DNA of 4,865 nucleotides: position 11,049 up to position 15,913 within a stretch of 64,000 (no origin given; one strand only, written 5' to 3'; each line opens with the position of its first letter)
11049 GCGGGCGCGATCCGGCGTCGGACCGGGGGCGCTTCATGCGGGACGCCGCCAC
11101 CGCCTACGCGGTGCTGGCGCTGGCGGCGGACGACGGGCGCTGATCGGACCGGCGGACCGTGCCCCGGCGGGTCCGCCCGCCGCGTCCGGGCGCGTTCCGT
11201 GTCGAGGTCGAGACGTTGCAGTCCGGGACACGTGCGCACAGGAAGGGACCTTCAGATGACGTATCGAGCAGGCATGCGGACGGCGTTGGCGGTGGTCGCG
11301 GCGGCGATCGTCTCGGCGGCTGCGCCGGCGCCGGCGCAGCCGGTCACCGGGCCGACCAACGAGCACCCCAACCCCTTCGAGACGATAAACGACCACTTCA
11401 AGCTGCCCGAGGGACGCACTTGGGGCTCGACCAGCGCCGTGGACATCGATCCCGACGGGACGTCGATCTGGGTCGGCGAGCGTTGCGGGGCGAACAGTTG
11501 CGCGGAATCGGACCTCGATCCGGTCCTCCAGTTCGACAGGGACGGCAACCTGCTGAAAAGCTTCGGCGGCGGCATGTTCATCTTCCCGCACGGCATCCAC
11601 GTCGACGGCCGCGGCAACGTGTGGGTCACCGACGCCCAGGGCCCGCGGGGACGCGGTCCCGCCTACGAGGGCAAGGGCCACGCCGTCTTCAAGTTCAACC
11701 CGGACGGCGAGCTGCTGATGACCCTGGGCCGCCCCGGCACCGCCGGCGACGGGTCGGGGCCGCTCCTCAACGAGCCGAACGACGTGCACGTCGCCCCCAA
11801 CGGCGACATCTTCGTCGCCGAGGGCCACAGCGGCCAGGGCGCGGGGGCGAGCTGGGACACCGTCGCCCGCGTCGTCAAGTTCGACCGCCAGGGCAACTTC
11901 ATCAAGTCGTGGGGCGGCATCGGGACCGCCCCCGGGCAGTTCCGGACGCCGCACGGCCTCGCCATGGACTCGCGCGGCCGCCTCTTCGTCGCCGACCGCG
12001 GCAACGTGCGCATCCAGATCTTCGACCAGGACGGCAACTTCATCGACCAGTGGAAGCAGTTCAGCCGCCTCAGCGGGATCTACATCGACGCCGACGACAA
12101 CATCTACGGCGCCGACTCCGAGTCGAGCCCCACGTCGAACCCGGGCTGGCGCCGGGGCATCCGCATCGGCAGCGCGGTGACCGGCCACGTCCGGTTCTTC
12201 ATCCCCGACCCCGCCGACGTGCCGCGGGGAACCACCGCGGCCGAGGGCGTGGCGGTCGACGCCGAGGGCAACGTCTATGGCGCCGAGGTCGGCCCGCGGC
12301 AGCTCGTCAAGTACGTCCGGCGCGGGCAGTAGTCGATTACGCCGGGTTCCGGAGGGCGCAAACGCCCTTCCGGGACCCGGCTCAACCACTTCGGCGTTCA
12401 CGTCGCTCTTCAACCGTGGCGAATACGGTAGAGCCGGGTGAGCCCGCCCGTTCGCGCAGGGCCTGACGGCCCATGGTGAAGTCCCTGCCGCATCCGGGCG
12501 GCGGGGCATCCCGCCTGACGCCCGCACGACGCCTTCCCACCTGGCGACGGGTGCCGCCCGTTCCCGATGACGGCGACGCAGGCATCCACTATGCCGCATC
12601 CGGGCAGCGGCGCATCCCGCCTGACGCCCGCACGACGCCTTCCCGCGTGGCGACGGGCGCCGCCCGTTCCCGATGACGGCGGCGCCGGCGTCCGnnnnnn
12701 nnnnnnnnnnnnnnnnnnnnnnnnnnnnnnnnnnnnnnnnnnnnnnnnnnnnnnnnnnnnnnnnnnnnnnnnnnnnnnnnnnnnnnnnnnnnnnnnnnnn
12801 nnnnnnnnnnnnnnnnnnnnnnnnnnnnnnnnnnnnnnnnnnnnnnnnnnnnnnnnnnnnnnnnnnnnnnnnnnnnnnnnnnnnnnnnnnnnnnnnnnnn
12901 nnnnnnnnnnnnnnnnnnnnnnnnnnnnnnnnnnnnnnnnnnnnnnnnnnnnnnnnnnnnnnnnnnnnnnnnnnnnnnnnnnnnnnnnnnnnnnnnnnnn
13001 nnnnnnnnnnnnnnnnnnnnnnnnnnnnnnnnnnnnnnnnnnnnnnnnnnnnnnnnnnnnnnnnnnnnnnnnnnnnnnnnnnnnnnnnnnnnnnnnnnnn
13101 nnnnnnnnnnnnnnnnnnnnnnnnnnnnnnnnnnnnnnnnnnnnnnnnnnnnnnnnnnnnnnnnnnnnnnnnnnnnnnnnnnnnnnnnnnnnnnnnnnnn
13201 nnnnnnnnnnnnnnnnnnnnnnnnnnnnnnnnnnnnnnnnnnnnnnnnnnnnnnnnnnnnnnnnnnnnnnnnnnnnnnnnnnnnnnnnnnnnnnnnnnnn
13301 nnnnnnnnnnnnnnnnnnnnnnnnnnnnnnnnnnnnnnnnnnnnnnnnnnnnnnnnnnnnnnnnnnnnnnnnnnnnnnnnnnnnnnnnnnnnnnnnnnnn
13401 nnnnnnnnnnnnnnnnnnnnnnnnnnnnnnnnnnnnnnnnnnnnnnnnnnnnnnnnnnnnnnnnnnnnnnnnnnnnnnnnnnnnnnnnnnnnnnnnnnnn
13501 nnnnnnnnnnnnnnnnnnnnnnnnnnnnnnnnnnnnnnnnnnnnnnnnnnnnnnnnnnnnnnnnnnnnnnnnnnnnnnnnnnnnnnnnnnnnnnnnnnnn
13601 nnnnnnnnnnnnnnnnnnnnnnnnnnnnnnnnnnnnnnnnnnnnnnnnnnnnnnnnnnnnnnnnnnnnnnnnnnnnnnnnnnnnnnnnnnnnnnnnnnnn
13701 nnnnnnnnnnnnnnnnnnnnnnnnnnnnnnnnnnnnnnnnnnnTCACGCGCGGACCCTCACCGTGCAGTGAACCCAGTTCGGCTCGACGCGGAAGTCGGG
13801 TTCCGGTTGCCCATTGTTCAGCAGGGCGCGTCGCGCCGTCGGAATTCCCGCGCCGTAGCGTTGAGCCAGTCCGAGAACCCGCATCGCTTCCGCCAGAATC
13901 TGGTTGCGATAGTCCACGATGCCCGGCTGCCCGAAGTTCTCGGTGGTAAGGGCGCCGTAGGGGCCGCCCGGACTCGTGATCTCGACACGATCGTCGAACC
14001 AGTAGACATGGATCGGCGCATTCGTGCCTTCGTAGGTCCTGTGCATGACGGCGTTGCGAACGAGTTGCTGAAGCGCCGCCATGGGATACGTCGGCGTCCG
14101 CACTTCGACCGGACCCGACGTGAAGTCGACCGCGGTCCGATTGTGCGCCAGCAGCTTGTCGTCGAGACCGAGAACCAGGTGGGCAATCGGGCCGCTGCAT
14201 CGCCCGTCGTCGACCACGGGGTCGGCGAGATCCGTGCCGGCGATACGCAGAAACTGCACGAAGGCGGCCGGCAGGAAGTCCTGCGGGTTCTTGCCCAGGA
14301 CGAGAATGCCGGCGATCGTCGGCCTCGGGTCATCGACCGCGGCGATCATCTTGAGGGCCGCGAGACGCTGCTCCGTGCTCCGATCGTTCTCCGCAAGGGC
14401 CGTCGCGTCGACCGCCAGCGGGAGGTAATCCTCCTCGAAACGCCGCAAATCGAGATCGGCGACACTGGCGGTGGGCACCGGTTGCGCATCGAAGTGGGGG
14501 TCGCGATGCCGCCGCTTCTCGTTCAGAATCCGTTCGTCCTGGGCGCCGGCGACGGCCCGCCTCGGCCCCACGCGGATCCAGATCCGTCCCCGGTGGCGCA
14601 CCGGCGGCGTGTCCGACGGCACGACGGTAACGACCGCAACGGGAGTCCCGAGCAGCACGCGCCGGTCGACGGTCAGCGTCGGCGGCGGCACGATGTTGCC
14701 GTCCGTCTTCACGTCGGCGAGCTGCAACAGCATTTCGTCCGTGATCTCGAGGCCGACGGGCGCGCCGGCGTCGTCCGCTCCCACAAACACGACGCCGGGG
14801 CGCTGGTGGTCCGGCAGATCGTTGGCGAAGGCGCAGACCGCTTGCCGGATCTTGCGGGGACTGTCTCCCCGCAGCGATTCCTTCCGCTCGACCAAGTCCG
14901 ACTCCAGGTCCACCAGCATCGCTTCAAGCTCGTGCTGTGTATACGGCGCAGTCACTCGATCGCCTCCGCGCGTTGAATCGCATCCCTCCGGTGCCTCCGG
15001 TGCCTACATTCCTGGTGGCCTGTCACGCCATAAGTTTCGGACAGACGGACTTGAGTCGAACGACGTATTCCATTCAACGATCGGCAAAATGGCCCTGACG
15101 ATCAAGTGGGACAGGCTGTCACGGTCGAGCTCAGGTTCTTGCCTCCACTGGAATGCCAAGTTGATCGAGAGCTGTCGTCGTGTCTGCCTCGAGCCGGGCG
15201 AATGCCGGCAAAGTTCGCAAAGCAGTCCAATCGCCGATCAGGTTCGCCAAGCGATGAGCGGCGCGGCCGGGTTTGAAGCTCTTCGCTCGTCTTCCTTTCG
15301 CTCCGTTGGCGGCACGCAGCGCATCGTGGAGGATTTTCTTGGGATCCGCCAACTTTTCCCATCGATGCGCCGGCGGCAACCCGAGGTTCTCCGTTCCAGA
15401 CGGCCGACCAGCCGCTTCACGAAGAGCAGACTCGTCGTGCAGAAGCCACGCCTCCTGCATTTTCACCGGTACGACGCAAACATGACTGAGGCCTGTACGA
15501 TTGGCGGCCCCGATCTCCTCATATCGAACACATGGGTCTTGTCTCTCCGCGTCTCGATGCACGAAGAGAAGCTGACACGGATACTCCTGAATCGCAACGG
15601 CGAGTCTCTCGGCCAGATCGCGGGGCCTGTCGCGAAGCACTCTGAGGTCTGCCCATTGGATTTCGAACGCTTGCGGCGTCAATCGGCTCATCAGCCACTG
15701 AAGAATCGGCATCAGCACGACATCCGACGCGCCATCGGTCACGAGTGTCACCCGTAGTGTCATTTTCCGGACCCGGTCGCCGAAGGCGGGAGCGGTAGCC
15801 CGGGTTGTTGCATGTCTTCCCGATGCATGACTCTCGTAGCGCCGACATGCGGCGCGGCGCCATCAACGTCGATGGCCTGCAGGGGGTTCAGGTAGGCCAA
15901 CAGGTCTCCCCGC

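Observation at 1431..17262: AlbA_2/Schlafen-HATPase + ParA-like ATPase cassette present twice, each directly downstream of a different NTPase-nuclease module: candidate undescribed conflict/defence system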

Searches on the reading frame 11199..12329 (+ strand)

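Call 116: search_protein_families(library=pfam, proteins=[window:11199-12329:+], max_evalue=0.001)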
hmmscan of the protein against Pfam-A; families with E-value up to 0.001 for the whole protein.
window:11199-12329:+ (377 aa): 5 families
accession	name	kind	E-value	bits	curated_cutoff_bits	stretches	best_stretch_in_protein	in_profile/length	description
PF01436.27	NHL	-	4.7e-19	67.8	20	1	248-275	1-28/28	NHL repeat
PF08450.18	SGL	-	5.1e-09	36.5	26.3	0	247-286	183-221/246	SMP-30/Gluconolactonase/LRE-like region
PF13449.12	Phytase-like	-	1.2e-05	25.9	27.6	0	287-372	2-94/284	Esterase-like activity of phytase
PF06739.17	SBBP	-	0.00022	21.5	20.5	0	343-360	10-27/38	Beta-propeller repeat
PF07494.17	Reg_prop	-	0.00031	21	20.4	0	132-143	9-20/24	Two component regulator propeller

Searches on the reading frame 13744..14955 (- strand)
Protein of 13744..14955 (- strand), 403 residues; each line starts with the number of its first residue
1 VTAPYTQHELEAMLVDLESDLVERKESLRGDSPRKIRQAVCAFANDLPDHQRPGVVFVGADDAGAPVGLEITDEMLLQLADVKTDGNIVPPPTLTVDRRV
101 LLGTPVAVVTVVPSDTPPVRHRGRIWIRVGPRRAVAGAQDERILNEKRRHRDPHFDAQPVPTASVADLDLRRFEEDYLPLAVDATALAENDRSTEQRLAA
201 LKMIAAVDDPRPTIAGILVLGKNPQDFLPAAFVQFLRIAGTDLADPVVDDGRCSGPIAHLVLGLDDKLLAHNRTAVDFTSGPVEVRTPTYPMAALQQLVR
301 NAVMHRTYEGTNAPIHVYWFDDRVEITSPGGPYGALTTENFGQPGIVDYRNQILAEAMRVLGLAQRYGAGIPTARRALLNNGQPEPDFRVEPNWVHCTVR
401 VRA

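Call 5: search_protein_families(library=pfam, proteins=[window:13744-14955:-], max_evalue=0.01)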
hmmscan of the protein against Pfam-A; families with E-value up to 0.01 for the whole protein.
window:13744-14955:- (403 aa): 2 families
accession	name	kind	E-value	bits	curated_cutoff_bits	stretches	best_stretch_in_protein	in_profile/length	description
PF13749.12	HATPase_c_4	-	3.7e-19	68.9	26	1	313-397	2-87/89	Putative ATP-dependent DNA helicase recG C-terminal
PF04326.19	SLFN_AlbA_2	-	4.1e-13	50.3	25.3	1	18-132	1-113/118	Schlafen, AlbA_2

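Call 6: search_protein_families(library=padloc, proteins=[window:13744-14955:-], max_evalue=0.01)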
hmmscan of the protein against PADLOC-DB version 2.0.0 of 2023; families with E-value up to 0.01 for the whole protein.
window:13744-14955:- (403 aa): 3 families
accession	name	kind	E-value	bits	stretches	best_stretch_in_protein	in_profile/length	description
PDLC02402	Aga_SIR2-PNTD1-PNTD2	-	1.8e-11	40.9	1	145-382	301-543/876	Class I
PDLC02418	Aga_SIR2-Kinase-PNTD1-PNTD2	-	1.2e-09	34.9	2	289-382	319-421/756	Class I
PDLC02394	pAgo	-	8.4e-09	31.7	1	121-331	145-355/1121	-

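Call 7: search_protein_families(library=ncbifam, proteins=[window:13744-14955:-], max_evalue=0.01)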
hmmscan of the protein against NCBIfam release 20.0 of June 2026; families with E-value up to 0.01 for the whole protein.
window:13744-14955:- (403 aa): 0 families

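Call 82: find_homologous_proteins(query=window:13747-14955:-, max_evalue=1e-10)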
Query window:13747-14955:- (403 aa): 7593 proteins with E <= 1e-10 among 8000 candidates; the best 120 are listed.
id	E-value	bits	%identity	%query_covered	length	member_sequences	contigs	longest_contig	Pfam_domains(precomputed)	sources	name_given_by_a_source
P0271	1.0e-253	859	94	100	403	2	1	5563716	PF13749.13,PF04326.20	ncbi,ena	-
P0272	1.3e-253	859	94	100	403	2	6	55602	PF13749.13,PF04326.20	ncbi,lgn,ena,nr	ncbi:MAG: putative DNA binding domain-containing protein [Acidobacteria bacterium]|nr:putative DNA b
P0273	1.9e-252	855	93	100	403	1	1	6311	PF13749.13,PF04326.20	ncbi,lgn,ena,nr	ncbi:MAG: putative DNA binding domain-containing protein [Rhodospirillaceae bacterium]|nr:putative D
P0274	1.9e-251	852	94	100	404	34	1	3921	PF13749.13,PF04326.20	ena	-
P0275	5.8e-251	850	92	100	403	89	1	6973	PF13749.13,PF04326.20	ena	-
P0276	4.4e-250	847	92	100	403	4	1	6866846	PF13749.13,PF04326.20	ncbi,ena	-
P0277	2.7e-249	845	92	100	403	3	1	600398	PF13749.13,PF04326.20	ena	-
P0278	4.9e-249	844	93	100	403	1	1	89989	PF13749.13,PF04326.20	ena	-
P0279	3.4e-248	841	92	100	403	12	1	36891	PF13749.13,PF04326.20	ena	-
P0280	3.8e-248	841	92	100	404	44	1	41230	PF13749.13,PF04326.20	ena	-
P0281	4.0e-244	828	90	100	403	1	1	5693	PF13749.13,PF04326.20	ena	-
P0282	2.2e-243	825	90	100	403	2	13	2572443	PF13749.13,PF04326.20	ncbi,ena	-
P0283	6.0e-242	821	89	100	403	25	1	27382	PF13749.13,PF04326.20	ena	-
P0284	1.4e-239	813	89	100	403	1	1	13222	PF13749.13,PF04326.20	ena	-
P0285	3.0e-211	720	81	98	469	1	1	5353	PF13749.13,PF04326.20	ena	-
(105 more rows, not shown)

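Call 91: predict_structure(alignment_id=A6)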
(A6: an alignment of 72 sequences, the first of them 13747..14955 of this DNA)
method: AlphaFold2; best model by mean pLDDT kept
length: 403 residues; sequences in the alignment: 72
mean_pLDDT: 86.1   pTM: 0.61
mean pLDDT of the five models: 86.1, 79.6, 75.0, 74.4, 65.8
residues with pLDDT >= 90: 202; 70-90: 158; 50-70: 42; < 50: 1
segments of 3 or more residues with pLDDT < 50: none
pLDDT, mean of each block of 10 residues (from residue 1): 81 91 92 93 89 94 92 93 83 92 96 87 91 88 71 67 93 89 83 88 85 92 92 95 95 91 91 76 77 90 77 90 92 73 67 75 62 89 92 91 76
secondary structure, 60 per line:
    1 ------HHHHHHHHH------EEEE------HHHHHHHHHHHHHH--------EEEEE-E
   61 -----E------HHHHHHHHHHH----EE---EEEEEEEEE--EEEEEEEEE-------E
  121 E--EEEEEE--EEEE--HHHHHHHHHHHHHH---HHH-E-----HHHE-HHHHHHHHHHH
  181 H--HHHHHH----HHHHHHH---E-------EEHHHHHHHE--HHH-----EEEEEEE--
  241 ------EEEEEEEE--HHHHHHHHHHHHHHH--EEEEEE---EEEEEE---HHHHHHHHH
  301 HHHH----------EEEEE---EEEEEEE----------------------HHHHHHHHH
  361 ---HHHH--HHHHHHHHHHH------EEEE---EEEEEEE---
elements in order: H7-15 E22-25 H32-45 E54-58 H73-83 E93-101 E104-112 E124-129 E132-135 H138-151 H170-181 H184-189 H194-200 H214-220 E232-238 E247-254 H257-271 E274-279 E283-288 H292-304 E315-319 E323-329 H352-360 H364-367 H370-380 E387-390 E394-400

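Call 94: fold_search(model_id=the predicted structure, library=pdb)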
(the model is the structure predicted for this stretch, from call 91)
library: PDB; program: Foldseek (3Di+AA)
matches with E <= 10: 400; with E <= 0.001: 13
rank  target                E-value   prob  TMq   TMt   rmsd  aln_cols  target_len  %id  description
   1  3lmm_A                4.5e-20  1.00  0.46  0.39  12.4       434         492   20  Crystal Structure of the DIP2311 protein from Corynebacterium diphtheriae, Northeast Structural Genomics Consortium Ta (released 2010-02-16)
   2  3lmm_B                1.5e-18  1.00  0.44  0.33  11.8       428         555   20  Crystal Structure of the DIP2311 protein from Corynebacterium diphtheriae, Northeast Structural Genomics Consortium Ta (released 2010-02-16)
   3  3lmm_C                5.3e-18  1.00  0.43  0.38  11.9       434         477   21  Crystal Structure of the DIP2311 protein from Corynebacterium diphtheriae, Northeast Structural Genomics Consortium Ta (released 2010-02-16)
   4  3lmm_D                7.8e-18  1.00  0.44  0.34  11.8       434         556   22  Crystal Structure of the DIP2311 protein from Corynebacterium diphtheriae, Northeast Structural Genomics Consortium Ta (released 2010-02-16)
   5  9o0d_D                2.0e-04  1.00  0.21  0.35   9.2       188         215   16  crystal structure of rSAMD9 tRNase domain (released 2025-07-02)
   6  7zep_A                3.8e-04  1.00  0.20  0.11   9.6       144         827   14  Human SLFN11 E209A dimer (released 2022-09-28)
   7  9o0d_C                5.7e-04  1.00  0.21  0.34   9.8       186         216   16  crystal structure of rSAMD9 tRNase domain (released 2025-07-02)
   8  8dvq                  7.1e-04  1.00  0.19  0.50   8.0       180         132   14  CA domain of VanSA histidine kinase (released 2023-03-22)
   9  8dwz                  7.9e-04  1.00  0.20  0.51   7.3       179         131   14  CA domain of VanSA histidine kinase, 7 keV data (released 2023-03-22)
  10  9o0d_B                8.4e-04  0.99  0.19  0.31  10.0       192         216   16  crystal structure of rSAMD9 tRNase domain (released 2025-07-02)
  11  7zel_A                8.9e-04  1.00  0.20  0.11  13.0       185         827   14  Human SLFN11 dimer apoenzyme (released 2022-09-28)
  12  9jr9_A                1.0e-03  1.00  0.20  0.10  10.6       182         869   13  Electronic microscopy structure of human schlafen14-E211A dimer (released 2025-08-06)
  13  9jr9_B                1.0e-03  0.99  0.19  0.10  12.6       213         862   15  Electronic microscopy structure of human schlafen14-E211A dimer (released 2025-08-06)
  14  7fex                  1.2e-03  1.00  0.19  0.22  10.0       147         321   15  Crystal structure of Sus scrofa Schlafen11 N-terminal domain (2.69 A) (released 2023-06-07)
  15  7ksp_A                1.6e-03  0.99  0.21  0.34   8.5       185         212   15  Crystal structure of hSAMD9_DBD with DNA (released 2022-01-05)
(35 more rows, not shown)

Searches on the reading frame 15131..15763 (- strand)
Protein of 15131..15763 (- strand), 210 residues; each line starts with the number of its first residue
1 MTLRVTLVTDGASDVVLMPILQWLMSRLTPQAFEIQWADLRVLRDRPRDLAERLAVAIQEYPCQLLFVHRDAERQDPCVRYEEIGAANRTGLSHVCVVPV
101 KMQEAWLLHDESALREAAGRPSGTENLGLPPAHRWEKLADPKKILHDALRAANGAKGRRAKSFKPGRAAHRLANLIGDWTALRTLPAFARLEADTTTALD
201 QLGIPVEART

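Call 5: search_protein_families(library=pfam, proteins=[window:15131-15763:-], max_evalue=0.01)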
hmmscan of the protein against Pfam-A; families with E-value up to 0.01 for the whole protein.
window:15131-15763:- (210 aa): 0 families

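Call 6: search_protein_families(library=padloc, proteins=[window:15131-15763:-], max_evalue=0.01)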
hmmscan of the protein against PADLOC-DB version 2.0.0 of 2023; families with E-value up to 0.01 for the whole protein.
window:15131-15763:- (210 aa): 6 families
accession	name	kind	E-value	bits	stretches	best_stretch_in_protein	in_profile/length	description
PDLC04210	HEC-01B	-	2.8e-28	97.2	1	3-204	4-214/217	-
PDLC04209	HEC-01B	-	3.2e-12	44.7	1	93-204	109-216/219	-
PDLC04211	HEC-01B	-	1.6e-09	35.7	1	63-149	73-166/167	-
PDLC04212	HEC-01B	-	6.2e-06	24.4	1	62-162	70-178/222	-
PDLC04206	HEC-01B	-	0.0047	14.7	1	82-117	99-134/219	-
PDLC04197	HEC-01B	-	0.0077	13.9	0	66-115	55-104/192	-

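Call 7: search_protein_families(library=ncbifam, proteins=[window:15131-15763:-], max_evalue=0.01)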
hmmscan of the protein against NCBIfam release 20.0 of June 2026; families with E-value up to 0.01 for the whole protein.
window:15131-15763:- (210 aa): 0 families
